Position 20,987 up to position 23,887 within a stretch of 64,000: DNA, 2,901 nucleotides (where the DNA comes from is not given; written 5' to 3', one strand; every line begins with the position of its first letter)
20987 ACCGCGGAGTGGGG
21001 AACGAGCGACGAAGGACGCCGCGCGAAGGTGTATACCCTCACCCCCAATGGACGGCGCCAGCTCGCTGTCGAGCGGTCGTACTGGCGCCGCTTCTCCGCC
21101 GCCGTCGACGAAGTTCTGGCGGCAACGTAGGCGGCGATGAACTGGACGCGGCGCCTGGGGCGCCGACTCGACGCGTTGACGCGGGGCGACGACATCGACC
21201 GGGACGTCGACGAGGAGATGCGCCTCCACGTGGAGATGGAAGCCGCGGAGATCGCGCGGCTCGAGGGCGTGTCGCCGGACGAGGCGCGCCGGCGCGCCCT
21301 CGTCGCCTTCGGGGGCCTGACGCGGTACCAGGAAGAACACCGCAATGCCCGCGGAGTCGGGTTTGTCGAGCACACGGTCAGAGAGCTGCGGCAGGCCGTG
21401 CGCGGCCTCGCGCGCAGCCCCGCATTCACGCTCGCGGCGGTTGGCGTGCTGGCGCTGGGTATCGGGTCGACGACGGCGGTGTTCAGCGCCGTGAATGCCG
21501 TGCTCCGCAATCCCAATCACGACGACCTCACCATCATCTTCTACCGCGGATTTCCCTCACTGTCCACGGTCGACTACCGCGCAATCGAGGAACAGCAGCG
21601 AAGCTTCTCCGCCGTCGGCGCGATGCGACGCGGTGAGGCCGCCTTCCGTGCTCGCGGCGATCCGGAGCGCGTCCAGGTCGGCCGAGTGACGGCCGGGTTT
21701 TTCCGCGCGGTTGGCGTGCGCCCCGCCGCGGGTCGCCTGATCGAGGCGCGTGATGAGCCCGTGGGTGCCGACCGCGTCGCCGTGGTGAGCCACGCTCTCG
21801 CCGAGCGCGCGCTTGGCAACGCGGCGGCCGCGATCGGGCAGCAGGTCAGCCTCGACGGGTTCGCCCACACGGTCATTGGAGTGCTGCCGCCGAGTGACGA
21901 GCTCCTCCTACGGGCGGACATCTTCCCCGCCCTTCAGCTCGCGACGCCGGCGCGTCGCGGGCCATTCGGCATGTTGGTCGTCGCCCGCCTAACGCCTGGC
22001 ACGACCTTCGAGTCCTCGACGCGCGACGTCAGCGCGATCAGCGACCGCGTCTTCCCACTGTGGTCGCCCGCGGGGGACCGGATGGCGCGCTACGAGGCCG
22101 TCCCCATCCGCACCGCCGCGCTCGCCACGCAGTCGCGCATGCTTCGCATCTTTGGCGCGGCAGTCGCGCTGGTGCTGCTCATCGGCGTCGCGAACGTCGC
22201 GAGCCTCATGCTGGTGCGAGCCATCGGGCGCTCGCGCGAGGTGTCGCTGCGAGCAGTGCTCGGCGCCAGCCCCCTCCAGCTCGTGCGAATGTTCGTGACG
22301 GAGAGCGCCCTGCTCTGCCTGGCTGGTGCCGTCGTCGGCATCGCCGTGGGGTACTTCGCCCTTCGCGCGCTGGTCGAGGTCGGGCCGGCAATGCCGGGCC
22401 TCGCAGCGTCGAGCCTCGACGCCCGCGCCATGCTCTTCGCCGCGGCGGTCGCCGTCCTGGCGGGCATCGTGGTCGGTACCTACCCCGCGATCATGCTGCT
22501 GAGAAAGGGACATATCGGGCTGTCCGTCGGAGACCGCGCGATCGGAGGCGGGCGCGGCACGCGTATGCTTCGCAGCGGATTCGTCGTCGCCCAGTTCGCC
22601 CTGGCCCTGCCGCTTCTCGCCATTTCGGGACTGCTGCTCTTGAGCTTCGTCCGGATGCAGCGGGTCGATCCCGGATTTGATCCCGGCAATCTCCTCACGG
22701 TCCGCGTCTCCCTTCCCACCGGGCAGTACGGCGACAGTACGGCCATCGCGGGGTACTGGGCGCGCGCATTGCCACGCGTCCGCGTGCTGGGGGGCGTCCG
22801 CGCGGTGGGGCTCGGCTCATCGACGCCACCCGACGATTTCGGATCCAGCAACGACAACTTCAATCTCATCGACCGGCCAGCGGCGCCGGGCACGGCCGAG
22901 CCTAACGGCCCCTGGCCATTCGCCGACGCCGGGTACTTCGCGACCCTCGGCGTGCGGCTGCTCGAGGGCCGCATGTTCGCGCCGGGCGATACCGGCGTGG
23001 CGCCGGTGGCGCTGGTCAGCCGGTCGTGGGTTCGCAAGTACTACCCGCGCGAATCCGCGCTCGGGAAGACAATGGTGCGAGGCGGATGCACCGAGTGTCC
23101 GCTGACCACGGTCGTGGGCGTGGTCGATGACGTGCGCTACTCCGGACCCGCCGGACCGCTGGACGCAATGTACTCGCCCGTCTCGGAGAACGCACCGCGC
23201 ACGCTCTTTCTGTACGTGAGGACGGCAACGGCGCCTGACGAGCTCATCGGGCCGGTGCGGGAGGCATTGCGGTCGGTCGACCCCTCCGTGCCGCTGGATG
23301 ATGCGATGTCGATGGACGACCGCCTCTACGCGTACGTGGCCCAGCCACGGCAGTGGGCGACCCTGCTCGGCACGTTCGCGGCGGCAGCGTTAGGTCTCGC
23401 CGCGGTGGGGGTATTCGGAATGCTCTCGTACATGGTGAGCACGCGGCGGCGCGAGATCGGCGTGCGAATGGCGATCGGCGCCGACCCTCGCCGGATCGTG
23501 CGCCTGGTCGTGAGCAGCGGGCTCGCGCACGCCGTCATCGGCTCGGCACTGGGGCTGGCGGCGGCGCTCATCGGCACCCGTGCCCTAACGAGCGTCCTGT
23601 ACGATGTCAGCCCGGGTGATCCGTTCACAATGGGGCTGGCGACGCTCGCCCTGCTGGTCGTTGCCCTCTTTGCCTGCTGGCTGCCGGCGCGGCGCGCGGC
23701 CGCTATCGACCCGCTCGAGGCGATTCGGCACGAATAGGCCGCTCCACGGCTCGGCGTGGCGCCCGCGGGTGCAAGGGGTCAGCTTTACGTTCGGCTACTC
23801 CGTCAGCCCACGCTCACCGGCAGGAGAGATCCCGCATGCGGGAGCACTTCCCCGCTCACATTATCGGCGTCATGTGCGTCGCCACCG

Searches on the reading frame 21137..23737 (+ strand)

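Call 9: search_protein_families(library=pfam, proteins=[window:21137-23737:+])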
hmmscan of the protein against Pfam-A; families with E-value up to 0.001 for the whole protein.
window:21137-23737:+ (866 aa): 2 families
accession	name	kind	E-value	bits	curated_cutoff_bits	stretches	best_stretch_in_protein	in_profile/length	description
PF02687.27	FtsX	-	1.4e-27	96.6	25.5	2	746-859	2-120/120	FtsX-like permease C-terminal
PF12704.14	MacB_PCD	-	5.9e-27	95.7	27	2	98-297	1-203/207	MacB-like periplasmic core domain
